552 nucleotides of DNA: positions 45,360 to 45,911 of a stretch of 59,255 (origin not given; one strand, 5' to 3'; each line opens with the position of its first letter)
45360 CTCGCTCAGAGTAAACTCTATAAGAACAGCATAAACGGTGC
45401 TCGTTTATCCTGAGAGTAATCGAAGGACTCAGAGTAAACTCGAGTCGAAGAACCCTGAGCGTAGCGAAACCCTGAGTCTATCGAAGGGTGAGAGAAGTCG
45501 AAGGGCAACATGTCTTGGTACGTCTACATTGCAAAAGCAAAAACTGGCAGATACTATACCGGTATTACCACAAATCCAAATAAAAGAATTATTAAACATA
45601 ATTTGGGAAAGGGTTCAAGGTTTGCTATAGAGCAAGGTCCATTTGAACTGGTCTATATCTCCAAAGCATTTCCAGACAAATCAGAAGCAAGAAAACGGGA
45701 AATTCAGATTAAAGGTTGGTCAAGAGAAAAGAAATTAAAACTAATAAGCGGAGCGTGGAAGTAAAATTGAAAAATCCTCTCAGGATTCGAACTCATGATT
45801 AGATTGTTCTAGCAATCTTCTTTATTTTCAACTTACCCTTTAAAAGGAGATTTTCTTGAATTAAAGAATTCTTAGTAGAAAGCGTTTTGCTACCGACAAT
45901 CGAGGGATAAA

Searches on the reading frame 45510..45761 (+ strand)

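Call 109: search_protein_families(library=pfam, proteins=[window:45510-45761:+], max_evalue=0.001)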
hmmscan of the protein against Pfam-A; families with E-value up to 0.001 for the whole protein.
window:45510-45761:+ (84 aa): 1 family
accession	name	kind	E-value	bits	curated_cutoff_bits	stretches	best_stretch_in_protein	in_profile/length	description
PF01541.30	GIY-YIG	-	1.2e-18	67.6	22.6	1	3-76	2-77/78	GIY-YIG catalytic domain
